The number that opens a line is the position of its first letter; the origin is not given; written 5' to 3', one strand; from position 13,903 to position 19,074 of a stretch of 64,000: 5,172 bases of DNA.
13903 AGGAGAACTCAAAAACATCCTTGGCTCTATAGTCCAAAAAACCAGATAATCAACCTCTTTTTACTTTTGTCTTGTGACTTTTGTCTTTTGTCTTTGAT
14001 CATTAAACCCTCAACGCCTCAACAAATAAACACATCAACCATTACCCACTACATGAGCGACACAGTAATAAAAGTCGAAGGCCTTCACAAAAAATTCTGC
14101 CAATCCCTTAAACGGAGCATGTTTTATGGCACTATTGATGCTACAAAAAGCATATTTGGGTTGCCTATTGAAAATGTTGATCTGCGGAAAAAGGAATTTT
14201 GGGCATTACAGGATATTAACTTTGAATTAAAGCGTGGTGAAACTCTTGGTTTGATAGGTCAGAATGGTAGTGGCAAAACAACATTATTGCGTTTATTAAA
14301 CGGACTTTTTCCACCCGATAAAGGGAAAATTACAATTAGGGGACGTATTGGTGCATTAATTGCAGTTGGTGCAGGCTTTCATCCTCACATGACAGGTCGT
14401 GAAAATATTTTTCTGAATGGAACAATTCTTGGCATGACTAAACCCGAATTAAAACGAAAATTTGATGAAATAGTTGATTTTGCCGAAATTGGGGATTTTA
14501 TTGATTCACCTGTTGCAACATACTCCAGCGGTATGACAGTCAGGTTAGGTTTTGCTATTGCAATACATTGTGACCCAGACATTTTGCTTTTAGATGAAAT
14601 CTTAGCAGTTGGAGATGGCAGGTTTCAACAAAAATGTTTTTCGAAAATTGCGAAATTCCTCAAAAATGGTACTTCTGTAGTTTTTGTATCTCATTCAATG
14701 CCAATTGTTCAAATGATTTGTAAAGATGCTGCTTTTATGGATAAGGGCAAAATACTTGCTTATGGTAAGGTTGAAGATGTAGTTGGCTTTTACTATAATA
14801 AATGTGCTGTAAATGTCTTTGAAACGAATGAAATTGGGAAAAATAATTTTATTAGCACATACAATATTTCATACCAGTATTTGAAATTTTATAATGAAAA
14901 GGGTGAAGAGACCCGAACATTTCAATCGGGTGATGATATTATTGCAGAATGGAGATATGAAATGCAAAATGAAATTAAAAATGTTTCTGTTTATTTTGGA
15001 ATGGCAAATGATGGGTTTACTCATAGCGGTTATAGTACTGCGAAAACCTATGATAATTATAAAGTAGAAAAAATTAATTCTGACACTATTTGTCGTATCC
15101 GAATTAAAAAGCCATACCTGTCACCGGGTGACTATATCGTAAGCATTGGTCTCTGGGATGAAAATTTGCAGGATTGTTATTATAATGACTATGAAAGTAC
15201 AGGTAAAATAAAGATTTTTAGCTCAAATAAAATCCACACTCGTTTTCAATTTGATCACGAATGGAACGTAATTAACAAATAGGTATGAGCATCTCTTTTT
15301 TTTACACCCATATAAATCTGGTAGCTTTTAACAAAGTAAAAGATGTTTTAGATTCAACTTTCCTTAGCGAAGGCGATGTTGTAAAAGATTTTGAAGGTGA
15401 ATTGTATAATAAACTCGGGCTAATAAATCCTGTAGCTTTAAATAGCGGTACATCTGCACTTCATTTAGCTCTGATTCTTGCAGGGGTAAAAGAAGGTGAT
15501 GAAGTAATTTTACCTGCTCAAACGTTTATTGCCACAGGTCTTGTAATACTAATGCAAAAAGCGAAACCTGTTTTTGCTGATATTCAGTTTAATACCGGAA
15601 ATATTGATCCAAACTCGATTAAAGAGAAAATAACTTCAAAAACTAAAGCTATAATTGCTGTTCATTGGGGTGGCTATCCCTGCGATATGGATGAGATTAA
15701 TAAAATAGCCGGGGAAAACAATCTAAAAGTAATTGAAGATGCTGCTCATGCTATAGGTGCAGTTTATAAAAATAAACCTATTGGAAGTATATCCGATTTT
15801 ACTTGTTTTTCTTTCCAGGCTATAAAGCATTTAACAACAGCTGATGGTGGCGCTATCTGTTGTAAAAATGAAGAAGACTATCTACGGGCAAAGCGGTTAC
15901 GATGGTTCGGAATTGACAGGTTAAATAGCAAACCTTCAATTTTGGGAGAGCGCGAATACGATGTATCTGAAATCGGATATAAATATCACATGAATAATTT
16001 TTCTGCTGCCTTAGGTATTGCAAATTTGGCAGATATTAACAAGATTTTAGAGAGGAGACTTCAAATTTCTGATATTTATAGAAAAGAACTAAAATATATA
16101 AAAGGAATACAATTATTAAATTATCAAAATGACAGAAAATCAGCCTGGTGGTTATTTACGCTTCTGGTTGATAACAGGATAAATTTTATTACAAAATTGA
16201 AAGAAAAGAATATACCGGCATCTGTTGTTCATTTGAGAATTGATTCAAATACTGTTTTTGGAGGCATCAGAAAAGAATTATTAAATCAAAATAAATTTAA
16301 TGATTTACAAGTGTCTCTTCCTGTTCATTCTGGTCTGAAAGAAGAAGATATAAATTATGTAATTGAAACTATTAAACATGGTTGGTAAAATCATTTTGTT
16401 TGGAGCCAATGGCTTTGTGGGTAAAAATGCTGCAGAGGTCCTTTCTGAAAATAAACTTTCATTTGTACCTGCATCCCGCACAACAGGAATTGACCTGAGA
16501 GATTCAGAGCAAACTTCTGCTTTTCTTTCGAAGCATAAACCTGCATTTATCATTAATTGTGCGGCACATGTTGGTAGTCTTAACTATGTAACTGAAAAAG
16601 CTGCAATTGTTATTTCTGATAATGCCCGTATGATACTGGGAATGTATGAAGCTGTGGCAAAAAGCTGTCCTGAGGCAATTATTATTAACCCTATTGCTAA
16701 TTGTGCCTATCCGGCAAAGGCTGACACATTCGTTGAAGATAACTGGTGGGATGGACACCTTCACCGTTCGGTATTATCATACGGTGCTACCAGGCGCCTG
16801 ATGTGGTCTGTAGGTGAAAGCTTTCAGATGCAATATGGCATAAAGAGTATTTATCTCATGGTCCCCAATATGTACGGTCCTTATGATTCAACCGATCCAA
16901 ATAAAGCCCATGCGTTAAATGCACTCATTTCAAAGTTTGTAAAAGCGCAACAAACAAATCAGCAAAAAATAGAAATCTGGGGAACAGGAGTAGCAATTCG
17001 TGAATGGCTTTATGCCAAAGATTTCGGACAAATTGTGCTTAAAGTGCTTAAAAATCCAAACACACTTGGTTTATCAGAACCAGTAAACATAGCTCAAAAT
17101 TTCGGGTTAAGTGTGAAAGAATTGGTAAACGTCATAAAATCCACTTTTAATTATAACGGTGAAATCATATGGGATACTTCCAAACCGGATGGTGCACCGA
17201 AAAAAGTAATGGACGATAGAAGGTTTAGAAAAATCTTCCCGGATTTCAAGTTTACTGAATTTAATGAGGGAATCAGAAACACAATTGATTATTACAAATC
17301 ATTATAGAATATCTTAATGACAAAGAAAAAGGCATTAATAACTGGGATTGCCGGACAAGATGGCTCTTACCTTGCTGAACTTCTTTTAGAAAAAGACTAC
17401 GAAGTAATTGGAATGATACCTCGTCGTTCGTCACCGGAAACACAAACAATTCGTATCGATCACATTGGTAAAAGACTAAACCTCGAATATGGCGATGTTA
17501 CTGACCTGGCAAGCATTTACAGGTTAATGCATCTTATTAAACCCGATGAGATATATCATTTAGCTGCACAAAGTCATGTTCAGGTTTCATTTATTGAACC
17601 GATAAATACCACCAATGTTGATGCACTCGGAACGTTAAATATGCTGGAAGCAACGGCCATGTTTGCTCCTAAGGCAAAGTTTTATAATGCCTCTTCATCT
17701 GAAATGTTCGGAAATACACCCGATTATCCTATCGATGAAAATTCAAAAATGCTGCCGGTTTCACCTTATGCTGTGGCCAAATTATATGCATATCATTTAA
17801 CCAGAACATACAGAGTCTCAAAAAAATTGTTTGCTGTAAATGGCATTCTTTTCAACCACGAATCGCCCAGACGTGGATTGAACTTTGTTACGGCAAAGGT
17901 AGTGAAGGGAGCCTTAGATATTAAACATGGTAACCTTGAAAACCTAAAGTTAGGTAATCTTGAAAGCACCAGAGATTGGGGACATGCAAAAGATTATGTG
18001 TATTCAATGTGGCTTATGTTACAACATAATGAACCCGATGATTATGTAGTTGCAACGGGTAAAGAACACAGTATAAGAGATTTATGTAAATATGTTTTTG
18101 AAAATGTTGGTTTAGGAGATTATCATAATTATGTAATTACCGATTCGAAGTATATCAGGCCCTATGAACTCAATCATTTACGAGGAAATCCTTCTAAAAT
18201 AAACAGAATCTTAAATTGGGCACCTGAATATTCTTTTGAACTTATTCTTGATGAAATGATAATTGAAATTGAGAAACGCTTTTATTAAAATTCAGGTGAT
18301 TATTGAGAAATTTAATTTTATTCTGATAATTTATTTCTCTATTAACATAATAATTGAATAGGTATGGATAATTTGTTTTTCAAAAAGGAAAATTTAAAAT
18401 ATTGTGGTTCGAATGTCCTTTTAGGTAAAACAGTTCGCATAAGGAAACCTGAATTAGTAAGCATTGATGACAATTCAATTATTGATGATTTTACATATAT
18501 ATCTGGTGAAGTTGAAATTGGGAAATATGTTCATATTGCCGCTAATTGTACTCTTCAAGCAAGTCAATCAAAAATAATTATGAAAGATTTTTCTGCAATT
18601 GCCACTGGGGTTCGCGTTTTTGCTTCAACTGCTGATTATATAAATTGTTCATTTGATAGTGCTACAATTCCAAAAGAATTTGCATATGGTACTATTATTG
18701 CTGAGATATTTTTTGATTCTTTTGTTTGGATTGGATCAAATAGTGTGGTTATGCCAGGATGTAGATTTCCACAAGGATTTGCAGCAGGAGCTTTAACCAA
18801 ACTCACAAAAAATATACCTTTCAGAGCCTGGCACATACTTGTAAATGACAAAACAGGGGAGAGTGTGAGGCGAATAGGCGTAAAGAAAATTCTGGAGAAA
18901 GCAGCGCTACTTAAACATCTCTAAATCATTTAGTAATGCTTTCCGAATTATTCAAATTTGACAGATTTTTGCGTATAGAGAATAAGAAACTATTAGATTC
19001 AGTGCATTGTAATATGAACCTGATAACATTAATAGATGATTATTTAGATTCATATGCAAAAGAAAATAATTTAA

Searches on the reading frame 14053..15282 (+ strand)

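Call 72: search_protein_families(library=pfam, proteins=[window:14053-15282:+], max_evalue=0.00001)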
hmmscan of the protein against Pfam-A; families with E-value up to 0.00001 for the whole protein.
window:14053-15282:+ (409 aa): 3 families
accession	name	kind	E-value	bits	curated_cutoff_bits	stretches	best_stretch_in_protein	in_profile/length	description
PF00005.33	ABC_tran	-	1.4e-24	87.7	25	1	52-183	1-135/137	ABC transporter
PF14524.12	Wzt_C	-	1.1e-09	38.8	30.4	1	277-372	15-110/143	Wzt C-terminal domain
PF13304.12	AAA_21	-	4.3e-06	27.5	27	0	66-95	3-38/304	AAA domain, putative AbiEii toxin, Type IV TA system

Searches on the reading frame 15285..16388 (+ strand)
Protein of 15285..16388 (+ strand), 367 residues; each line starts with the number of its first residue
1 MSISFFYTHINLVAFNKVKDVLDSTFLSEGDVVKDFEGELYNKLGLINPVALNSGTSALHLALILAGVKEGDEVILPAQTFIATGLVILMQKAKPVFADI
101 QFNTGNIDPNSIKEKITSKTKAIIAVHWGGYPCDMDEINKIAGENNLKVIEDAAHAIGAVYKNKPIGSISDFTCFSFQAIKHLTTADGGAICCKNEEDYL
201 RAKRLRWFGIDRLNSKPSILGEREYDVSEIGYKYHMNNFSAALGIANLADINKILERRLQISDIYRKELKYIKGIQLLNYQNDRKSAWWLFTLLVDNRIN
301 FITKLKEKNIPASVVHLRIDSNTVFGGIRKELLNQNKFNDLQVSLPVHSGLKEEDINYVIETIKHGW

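Call 72: search_protein_families(library=pfam, proteins=[window:15285-16388:+], max_evalue=0.00001)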
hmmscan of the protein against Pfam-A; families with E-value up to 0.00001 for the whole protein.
window:15285-16388:+ (367 aa): 1 family
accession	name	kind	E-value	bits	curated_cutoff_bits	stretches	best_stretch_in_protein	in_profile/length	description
PF01041.23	DegT_DnrJ_EryC1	-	1e-98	331.4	19.8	1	15-363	8-359/360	DegT/DnrJ/EryC1/StrS aminotransferase family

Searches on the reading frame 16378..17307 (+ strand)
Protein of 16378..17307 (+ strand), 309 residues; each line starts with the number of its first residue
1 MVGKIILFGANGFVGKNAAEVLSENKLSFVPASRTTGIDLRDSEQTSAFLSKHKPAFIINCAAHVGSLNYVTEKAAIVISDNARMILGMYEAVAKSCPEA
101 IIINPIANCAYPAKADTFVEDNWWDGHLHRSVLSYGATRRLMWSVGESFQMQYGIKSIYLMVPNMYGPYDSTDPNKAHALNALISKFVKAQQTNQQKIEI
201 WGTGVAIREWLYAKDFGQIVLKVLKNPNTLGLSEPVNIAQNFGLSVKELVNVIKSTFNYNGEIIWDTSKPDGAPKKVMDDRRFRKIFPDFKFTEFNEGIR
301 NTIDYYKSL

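Call 72: search_protein_families(library=pfam, proteins=[window:16378-17307:+], max_evalue=0.00001)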
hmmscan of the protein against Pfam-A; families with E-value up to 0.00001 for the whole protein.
window:16378-17307:+ (309 aa): 3 families
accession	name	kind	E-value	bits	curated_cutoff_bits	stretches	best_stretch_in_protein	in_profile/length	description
PF01370.27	Epimerase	-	5.1e-32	111.6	20.9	1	5-239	1-240/240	NAD dependent epimerase/dehydratase family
PF16363.11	GDP_Man_Dehyd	-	3.3e-11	43.7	27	1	37-284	58-299/332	GDP-mannose 4,6 dehydratase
PF04321.23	RmlD_sub_bind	-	8.7e-09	35.3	27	1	4-64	2-61/287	RmlD substrate binding domain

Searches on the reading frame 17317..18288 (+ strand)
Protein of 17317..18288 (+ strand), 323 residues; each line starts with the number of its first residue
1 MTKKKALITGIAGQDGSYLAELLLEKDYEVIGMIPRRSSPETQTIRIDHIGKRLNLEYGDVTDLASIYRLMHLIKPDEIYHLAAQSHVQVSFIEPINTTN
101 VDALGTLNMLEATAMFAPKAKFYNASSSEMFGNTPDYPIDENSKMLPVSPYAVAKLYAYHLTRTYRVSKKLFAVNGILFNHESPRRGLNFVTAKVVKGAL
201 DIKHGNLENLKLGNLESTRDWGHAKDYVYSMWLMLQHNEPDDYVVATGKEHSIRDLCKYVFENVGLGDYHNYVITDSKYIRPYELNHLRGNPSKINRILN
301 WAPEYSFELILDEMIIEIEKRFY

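Call 72: search_protein_families(library=pfam, proteins=[window:17317-18288:+], max_evalue=0.00001)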
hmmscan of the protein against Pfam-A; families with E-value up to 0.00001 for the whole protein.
window:17317-18288:+ (323 aa): 4 families
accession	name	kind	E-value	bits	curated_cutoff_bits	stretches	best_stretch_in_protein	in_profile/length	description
PF16363.11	GDP_Man_Dehyd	-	7.5e-114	381.1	27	1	7-314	1-332/332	GDP-mannose 4,6 dehydratase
PF01370.27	Epimerase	-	1.3e-58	198.7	20.9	1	6-246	1-240/240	NAD dependent epimerase/dehydratase family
PF04321.23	RmlD_sub_bind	-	1e-08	35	27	1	5-158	2-132/287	RmlD substrate binding domain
PF02719.21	Polysacc_synt_2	-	6e-08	32.7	20.2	1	7-114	2-116/293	Polysaccharide biosynthesis protein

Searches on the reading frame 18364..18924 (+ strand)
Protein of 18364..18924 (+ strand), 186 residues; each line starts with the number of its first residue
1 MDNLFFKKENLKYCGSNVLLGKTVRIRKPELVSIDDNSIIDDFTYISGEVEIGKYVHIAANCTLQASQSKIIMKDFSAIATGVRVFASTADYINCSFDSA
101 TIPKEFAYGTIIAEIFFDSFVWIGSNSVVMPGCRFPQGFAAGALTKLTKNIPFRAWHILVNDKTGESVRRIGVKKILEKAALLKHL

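Call 72: search_protein_families(library=pfam, proteins=[window:18364-18924:+], max_evalue=0.00001)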
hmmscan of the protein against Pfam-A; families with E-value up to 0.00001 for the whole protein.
window:18364-18924:+ (186 aa): 1 family
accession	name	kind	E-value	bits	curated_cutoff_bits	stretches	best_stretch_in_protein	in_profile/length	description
PF00132.30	Hexapep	-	7.6e-12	44.8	27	1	33-64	3-34/36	Bacterial transferase hexapeptide (six repeats)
